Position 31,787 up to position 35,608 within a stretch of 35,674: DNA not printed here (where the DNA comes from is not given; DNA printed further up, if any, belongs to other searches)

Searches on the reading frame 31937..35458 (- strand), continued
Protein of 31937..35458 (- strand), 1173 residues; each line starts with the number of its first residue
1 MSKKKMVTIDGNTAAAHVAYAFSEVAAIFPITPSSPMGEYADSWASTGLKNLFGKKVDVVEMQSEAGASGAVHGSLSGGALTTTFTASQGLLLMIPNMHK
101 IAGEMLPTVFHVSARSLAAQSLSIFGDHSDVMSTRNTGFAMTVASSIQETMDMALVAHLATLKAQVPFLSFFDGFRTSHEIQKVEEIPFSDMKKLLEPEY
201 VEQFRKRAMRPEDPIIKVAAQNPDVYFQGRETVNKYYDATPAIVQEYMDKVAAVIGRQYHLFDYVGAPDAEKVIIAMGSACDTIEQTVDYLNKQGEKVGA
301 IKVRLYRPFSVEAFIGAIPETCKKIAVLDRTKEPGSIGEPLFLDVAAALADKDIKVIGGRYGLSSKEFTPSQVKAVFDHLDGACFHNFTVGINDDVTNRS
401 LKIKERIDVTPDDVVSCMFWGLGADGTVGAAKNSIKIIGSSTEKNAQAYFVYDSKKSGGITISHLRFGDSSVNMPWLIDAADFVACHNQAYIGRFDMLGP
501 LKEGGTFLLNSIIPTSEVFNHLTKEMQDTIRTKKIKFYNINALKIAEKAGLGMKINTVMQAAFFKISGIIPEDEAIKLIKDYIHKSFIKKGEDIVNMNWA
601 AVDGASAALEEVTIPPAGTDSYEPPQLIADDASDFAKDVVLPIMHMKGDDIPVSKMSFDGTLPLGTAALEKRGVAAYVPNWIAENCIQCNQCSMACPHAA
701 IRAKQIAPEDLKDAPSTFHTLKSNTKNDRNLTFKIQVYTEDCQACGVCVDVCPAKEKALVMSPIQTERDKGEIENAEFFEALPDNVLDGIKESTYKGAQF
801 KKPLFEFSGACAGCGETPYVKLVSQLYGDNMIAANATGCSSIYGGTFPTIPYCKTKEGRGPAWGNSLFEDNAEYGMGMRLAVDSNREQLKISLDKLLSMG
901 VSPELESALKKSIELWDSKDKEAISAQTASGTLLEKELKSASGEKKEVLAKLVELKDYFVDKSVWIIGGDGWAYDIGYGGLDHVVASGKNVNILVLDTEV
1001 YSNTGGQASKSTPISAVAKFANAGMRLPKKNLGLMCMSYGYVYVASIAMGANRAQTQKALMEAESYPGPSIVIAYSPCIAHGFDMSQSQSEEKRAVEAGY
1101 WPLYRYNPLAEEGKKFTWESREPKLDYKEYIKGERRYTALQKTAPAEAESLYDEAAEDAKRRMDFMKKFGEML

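Call 20: find_homologous_proteins(query=window:31937-35458:-, max_evalue=1e-100)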
Query window:31937-35458:- (1173 aa): 8000 proteins with E <= 1e-100 among 8000 candidates; the best 120 are listed.
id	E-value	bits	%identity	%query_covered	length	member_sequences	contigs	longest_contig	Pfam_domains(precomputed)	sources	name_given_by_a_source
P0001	0.0e+0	2678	100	100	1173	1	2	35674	PF14697.12,PF01855.25,PF12837.13,PF13484.12,PF12838.13,PF01558.26,PF02775.27,PF10371.15,PF12797.13,PF00037.33,PF17147.10,PF13237.12,PF13183.12,PF13187.12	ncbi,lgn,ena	-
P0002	0.0e+0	2628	98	100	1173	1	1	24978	PF01855.25,PF12837.13,PF13484.12,PF12838.13,PF01558.26,PF02775.27,PF10371.15,PF00037.33,PF17147.10,PF13237.12,PF13183.12,PF13187.12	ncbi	-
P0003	0.0e+0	2517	94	100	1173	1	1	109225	PF14697.12,PF01855.25,PF12837.13,PF13484.12,PF12838.13,PF01558.26,PF02775.27,PF10371.15,PF12797.13,PF00037.33,PF17147.10,PF13237.12,PF13183.12,PF13187.12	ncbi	-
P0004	0.0e+0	2516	93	100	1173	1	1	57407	PF14697.12,PF01855.25,PF12837.13,PF13484.12,PF12838.13,PF01558.26,PF02775.27,PF10371.15,PF12797.13,PF00037.33,PF17147.10,PF13237.12,PF13183.12,PF13187.12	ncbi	-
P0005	0.0e+0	2441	90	100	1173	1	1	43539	PF14697.12,PF01855.25,PF12837.13,PF13484.12,PF12838.13,PF01558.26,PF02775.27,PF10371.15,PF12797.13,PF00037.33,PF17147.10,PF13183.12,PF13187.12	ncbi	-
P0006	0.0e+0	2441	90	100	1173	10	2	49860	PF14697.12,PF01855.25,PF12837.13,PF13484.12,PF12838.13,PF01558.26,PF02775.27,PF10371.15,PF12797.13,PF00037.33,PF17147.10,PF13237.12,PF13183.12,PF13187.12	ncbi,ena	-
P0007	0.0e+0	2420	88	100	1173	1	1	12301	PF14697.12,PF01855.25,PF12837.13,PF13484.12,PF12838.13,PF01558.26,PF02775.27,PF10371.15,PF12797.13,PF00037.33,PF17147.10,PF13183.12,PF13187.12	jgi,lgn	-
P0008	0.0e+0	2187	80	100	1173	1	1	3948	PF01855.25,PF12837.13,PF13484.12,PF12838.13,PF01558.26,PF02775.27,PF10371.15,PF00037.33,PF17147.10,PF13237.12,PF13183.12,PF13187.12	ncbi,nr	ncbi:MAG: pyruvate:ferredoxin (flavodoxin) oxidoreductase [Spirochaetaceae bacterium]|nr:pyruvate:fe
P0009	0.0e+0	2171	79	100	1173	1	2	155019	PF14697.12,PF01855.25,PF12837.13,PF13484.12,PF12838.13,PF01558.26,PF02775.27,PF10371.15,PF12797.13,PF00037.33,PF17147.10,PF13237.12,PF13183.12,PF13187.12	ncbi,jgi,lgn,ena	-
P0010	0.0e+0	2154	78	100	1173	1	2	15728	PF14697.12,PF01855.25,PF12837.13,PF13484.12,PF12838.13,PF01558.26,PF02775.27,PF10371.15,PF12797.13,PF00037.33,PF17147.10,PF13183.12,PF13187.12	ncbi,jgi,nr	ncbi:MAG: pyruvate:ferredoxin (flavodoxin) oxidoreductase [Spirochaetes bacterium]|nr:MAG: pyruvate:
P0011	0.0e+0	2144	78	100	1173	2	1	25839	PF14697.12,PF01855.25,PF12837.13,PF13484.12,PF12838.13,PF01558.26,PF02775.27,PF10371.15,PF12797.13,PF00037.33,PF17147.10,PF13183.12,PF13187.12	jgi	-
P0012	0.0e+0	2140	78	100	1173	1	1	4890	PF14697.12,PF01855.25,PF12837.13,PF13484.12,PF12838.13,PF01558.26,PF02775.27,PF10371.15,PF12797.13,PF00037.33,PF17147.10,PF13237.12,PF13183.12,PF13187.12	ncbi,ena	-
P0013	0.0e+0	2138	78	100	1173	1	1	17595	PF14697.12,PF01855.25,PF12837.13,PF13484.12,PF12838.13,PF01558.26,PF02775.27,PF10371.15,PF00037.33,PF17147.10,PF13237.12,PF13183.12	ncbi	-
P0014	0.0e+0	2136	77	100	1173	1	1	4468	PF14697.12,PF01855.25,PF12837.13,PF13484.12,PF12838.13,PF01558.26,PF02775.27,PF10371.15,PF00037.33,PF17147.10,PF13237.12,PF13183.12,PF13187.12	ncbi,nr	ncbi:MAG: pyruvate:ferredoxin (flavodoxin) oxidoreductase [Spirochaetota bacterium]|nr:pyruvate:ferr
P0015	0.0e+0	2127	78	100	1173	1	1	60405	PF14697.12,PF01855.25,PF12837.13,PF13484.12,PF12838.13,PF01558.26,PF02775.27,PF10371.15,PF12797.13,PF00037.33,PF17147.10,PF13237.12,PF13183.12,PF13187.12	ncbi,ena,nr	ncbi:pyruvate:ferredoxin (flavodoxin) oxidoreductase [bacterium]|nr:pyruvate:ferredoxin (flavodoxin)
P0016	0.0e+0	2126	76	100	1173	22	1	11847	PF14697.12,PF01855.25,PF12837.13,PF13484.12,PF12838.13,PF13534.12,PF01558.26,PF02775.27,PF10371.15,PF12797.13,PF00037.33,PF17147.10,PF13237.12,PF13183.12,PF13187.12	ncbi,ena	-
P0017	0.0e+0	2121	77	100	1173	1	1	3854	PF14697.12,PF01855.25,PF12837.13,PF13484.12,PF12838.13,PF01558.26,PF02775.27,PF10371.15,PF12797.13,PF00037.33,PF17147.10,PF13237.12,PF13183.12,PF13187.12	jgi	jgi:pyruvate-ferredoxin/flavodoxin oxidoreductase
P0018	0.0e+0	2118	76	100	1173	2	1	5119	PF14697.12,PF01855.25,PF12837.13,PF13484.12,PF12838.13,PF01558.26,PF02775.27,PF10371.15,PF12797.13,PF00037.33,PF17147.10,PF13237.12,PF13183.12,PF13187.12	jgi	jgi:pyruvate-ferredoxin/flavodoxin oxidoreductase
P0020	0.0e+0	2107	77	100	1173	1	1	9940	PF14697.12,PF01855.25,PF12837.13,PF13484.12,PF12838.13,PF01558.26,PF02775.27,PF10371.15,PF12797.13,PF00037.33,PF17147.10,PF13237.12,PF13183.12,PF13187.12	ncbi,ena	-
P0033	0.0e+0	2054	75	100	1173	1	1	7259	PF14697.12,PF01855.25,PF12837.13,PF13484.12,PF12838.13,PF01558.26,PF02775.27,PF10371.15,PF12797.13,PF00037.33,PF17147.10,PF13237.12,PF13183.12,PF13187.12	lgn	-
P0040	0.0e+0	2051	75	100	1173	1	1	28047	PF14697.12,PF01855.25,PF12837.13,PF13484.12,PF12838.13,PF01558.26,PF02775.27,PF10371.15,PF12797.13,PF00037.33,PF17147.10,PF13237.12,PF13183.12,PF13187.12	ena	-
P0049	0.0e+0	2028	75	100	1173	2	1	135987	PF14697.12,PF01855.25,PF12837.13,PF13484.12,PF12838.13,PF01558.26,PF02775.27,PF10371.15,PF00037.33,PF17147.10,PF13237.12,PF13183.12,PF13187.12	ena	-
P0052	0.0e+0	2017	74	100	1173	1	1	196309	PF14697.12,PF01855.25,PF12837.13,PF13746.12,PF13484.12,PF12838.13,PF01558.26,PF02775.27,PF10371.15,PF12797.13,PF00037.33,PF17147.10,PF13237.12,PF13183.12,PF13187.12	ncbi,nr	ncbi:MAG: pyruvate:ferredoxin (flavodoxin) oxidoreductase [Spirochaetales bacterium]|nr:pyruvate:fer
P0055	0.0e+0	2016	74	100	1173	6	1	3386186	PF14697.12,PF01855.25,PF12837.13,PF13484.12,PF12838.13,PF01558.26,PF02775.27,PF10371.15,PF00037.33,PF17147.10,PF13237.12,PF13183.12,PF13187.12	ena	-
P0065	0.0e+0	2009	74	100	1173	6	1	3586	PF14697.12,PF01855.25,PF12837.13,PF13484.12,PF12838.13,PF01558.26,PF02775.27,PF10371.15,PF00037.33,PF17147.10,PF13237.12,PF13183.12,PF13187.12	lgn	-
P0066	0.0e+0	2008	74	100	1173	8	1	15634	PF14697.12,PF01855.25,PF12837.13,PF13484.12,PF12838.13,PF01558.26,PF02775.27,PF10371.15,PF00037.33,PF17147.10,PF13237.12,PF13183.12,PF13187.12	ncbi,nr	ncbi:MAG TPA: pyruvate:ferredoxin (flavodoxin) oxidoreductase [Spirochaeta sp.]|nr:pyruvate:ferredox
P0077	0.0e+0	2000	73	100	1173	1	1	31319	PF14697.12,PF01855.25,PF12837.13,PF13484.12,PF12838.13,PF01558.26,PF02775.27,PF10371.15,PF17147.10,PF13237.12,PF13183.12,PF13187.12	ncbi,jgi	-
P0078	0.0e+0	2000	72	100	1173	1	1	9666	PF14697.12,PF01855.25,PF12837.13,PF13484.12,PF12838.13,PF01558.26,PF02775.27,PF10371.15,PF12797.13,PF00037.33,PF17147.10,PF13237.12,PF13183.12,PF13187.12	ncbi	-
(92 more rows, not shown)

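Call 21: find_encoding_contigs(protein=P0002, flank=10000, max_places=4)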
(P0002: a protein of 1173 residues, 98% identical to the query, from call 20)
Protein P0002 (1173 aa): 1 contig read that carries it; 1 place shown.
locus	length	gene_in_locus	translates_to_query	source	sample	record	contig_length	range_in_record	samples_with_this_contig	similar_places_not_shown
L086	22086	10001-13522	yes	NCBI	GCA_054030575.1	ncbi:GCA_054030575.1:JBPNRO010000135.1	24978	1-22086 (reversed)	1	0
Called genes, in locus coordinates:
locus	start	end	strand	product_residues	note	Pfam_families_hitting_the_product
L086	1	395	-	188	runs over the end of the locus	PF00293:NUDIX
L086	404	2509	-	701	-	PF00999:Na_H_Exchanger, PF00359:PTS_EIIA_2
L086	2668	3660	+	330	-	-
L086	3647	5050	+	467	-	PF07228:SpoIIE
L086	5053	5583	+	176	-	-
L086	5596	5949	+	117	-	-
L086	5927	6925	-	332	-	PF00211:Guanylate_cyc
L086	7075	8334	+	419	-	PF20706:GT4-conflict (weak), PF00534:Glycos_transf_1, PF13692:Glyco_trans_1_4 (weak)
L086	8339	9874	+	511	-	-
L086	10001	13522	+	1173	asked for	PF01855:POR_N, PF17147:PFOR_II, PF01558:POR, PF10371:EKR, PF12838:Fer4_7, PF13183:Fer4_8 (weak), PF13484:Fer4_16, PF02775:TPP_enzyme_C, +4 more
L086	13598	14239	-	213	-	-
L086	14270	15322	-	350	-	PF01384:PHO4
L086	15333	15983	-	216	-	PF01865:PhoU_div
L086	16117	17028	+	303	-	PF00126:HTH_1, PF03466:LysR_substrate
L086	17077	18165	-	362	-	PF01368:DHH, PF02833:DHHA2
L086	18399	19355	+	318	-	PF03401:TctC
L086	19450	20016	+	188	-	PF07331:TctB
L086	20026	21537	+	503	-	PF01970:TctA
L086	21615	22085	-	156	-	?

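Call 22: find_encoding_contigs(protein=P0003, flank=10000, max_places=4)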
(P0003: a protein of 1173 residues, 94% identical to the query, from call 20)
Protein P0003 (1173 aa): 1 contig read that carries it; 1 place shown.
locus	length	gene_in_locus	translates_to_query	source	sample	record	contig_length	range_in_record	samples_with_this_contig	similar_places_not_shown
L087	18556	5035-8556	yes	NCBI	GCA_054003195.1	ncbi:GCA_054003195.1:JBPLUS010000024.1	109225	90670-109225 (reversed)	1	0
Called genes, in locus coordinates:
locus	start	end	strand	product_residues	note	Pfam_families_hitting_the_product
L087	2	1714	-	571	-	?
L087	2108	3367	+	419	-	PF20706:GT4-conflict (weak), PF00534:Glycos_transf_1, PF13692:Glyco_trans_1_4 (weak)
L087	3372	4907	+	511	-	-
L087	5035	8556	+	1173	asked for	PF01855:POR_N, PF17147:PFOR_II, PF01558:POR, PF10371:EKR, PF12838:Fer4_7, PF13183:Fer4_8 (weak), PF13484:Fer4_16, PF02775:TPP_enzyme_C, +6 more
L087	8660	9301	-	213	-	-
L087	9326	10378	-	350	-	PF01384:PHO4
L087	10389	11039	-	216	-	PF01865:PhoU_div, PF04065:Not3 (weak)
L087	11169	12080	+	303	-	PF00126:HTH_1, PF03466:LysR_substrate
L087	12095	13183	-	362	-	PF01368:DHH, PF02833:DHHA2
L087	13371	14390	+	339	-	PF03401:TctC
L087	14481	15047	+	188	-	PF07331:TctB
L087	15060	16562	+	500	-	PF01970:TctA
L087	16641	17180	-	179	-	PF01558:POR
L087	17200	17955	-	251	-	PF02775:TPP_enzyme_C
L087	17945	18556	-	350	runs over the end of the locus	PF01855:POR_N, PF17147:PFOR_II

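Call 23: find_encoding_contigs(protein=P0001, flank=10000, max_places=6)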
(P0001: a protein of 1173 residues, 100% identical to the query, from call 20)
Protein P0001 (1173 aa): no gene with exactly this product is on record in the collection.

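Call 35: list_cluster_members(proteins=[L086:8339-9874:+, L086:7075-8334:+, L088:69-236:+, L087:3372-4907:+])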
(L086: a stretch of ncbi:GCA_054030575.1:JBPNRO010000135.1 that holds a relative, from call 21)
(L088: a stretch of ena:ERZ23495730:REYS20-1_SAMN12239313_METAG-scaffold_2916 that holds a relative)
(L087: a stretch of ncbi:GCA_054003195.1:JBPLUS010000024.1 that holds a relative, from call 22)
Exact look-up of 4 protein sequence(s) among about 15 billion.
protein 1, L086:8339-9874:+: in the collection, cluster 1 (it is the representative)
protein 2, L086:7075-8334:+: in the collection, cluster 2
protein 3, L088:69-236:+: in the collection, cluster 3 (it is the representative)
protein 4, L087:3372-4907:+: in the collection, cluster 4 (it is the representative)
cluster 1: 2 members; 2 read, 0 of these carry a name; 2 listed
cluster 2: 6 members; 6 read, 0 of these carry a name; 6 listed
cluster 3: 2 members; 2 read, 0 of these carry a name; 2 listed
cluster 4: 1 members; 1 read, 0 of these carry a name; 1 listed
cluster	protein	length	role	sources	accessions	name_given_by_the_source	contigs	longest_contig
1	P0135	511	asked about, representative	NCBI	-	-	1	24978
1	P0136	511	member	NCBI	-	-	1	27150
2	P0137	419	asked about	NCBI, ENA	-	-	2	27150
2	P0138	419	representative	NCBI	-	-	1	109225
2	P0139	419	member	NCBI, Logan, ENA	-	-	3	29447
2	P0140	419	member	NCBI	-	-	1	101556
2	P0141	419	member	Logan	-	-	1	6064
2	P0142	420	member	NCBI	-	-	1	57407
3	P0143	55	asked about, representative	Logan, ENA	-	-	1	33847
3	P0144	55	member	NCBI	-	-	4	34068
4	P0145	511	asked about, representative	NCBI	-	-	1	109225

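Call 36: find_encoding_contigs(protein=P0139, flank=10000, max_places=6)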
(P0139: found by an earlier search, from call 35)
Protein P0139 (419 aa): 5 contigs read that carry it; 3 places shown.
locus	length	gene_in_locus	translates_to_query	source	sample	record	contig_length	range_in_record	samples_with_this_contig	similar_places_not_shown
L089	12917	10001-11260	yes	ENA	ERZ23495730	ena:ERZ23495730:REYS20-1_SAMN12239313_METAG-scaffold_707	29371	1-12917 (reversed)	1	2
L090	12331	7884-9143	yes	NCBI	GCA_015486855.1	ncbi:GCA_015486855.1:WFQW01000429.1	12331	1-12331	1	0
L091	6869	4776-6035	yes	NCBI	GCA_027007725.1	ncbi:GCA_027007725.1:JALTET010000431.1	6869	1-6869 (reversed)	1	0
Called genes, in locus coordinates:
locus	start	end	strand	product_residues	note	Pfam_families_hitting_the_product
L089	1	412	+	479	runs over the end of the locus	PF04389:Peptidase_M28, PF01546:Peptidase_M20, PF07687:M20_dimer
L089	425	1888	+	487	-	PF03606:DcuC, PF03553:Na_H_antiporter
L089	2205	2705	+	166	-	PF00578:AhpC-TSA, PF08534:Redoxin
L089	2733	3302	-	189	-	PF00293:NUDIX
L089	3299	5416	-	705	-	PF00999:Na_H_Exchanger, PF00359:PTS_EIIA_2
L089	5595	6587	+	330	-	-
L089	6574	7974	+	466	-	PF07228:SpoIIE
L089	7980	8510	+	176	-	-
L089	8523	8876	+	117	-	-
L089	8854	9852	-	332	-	PF00211:Guanylate_cyc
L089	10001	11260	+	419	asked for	PF20706:GT4-conflict (weak), PF13692:Glyco_trans_1_4 (weak), PF00534:Glycos_transf_1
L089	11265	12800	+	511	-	-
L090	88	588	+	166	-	PF00578:AhpC-TSA, PF08534:Redoxin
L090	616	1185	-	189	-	PF00293:NUDIX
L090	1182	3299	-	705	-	PF00999:Na_H_Exchanger, PF00359:PTS_EIIA_2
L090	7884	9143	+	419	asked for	PF20706:GT4-conflict (weak), PF13692:Glyco_trans_1_4 (weak), PF00534:Glycos_transf_1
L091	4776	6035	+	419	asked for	PF20706:GT4-conflict (weak), PF13692:Glyco_trans_1_4 (weak), PF00534:Glycos_transf_1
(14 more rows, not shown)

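Call 37: find_encoding_contigs(protein=P0143, flank=10000, max_places=6)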
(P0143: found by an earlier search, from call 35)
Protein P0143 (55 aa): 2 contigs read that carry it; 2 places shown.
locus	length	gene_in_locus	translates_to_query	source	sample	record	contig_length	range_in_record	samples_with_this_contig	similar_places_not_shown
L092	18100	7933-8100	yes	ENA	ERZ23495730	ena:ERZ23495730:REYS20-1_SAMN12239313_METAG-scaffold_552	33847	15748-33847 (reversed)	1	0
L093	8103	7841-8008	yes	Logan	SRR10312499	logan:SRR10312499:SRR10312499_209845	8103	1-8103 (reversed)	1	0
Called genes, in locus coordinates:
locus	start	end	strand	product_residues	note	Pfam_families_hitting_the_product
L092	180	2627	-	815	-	PF04023:FeoA, PF01926:MMR_HSR1, PF02421:FeoB_N, PF17910:FeoB_Cyto, PF07670:Gate, PF07664:FeoB_C, PF07670:Gate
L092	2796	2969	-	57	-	PF12797:Fer4_2 (weak), PF13237:Fer4_10, PF00037:Fer4, PF14697:Fer4_21, PF12838:Fer4_7, PF13187:Fer4_9, PF12797:Fer4_2 (weak), PF00037:Fer4, +5 more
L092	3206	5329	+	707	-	PF13424:TPR_12 (faint), PF00515:TPR_1 (faint), PF07719:TPR_2 (faint)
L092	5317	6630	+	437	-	PF14312:FG-GAP_2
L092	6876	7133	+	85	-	PF27070:HTH_Rpn_C (weak)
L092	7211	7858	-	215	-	PF05685:Uma2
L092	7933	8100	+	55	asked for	-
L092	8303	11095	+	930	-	PF00176:SNF2-rel_dom, PF04851:ResIII, PF00271:Helicase_C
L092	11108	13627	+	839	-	-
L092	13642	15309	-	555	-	PF13625:Helicase_C_3, PF04851:ResIII, PF16203:ERCC3_RAD25_C, PF00271:Helicase_C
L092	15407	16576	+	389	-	PF13793:Pribosyltran_N (weak), PF00156:Pribosyltran, PF14572:Pribosyl_synth (weak)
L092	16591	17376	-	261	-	PF00795:CN_hydrolase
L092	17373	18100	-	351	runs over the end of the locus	PF01264:Chorismate_synt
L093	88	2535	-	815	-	PF04023:FeoA, PF01926:MMR_HSR1, PF02421:FeoB_N, PF17910:FeoB_Cyto, PF07670:Gate, PF07664:FeoB_C, PF07670:Gate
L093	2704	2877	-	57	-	PF12797:Fer4_2 (weak), PF13237:Fer4_10, PF00037:Fer4, PF14697:Fer4_21, PF12838:Fer4_7, PF13187:Fer4_9, PF12797:Fer4_2 (weak), PF00037:Fer4, +5 more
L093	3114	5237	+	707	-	PF13424:TPR_12 (faint), PF00515:TPR_1 (faint), PF07719:TPR_2 (faint)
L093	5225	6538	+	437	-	PF14312:FG-GAP_2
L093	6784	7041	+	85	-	PF27070:HTH_Rpn_C (weak)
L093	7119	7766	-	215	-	PF05685:Uma2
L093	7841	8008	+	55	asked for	-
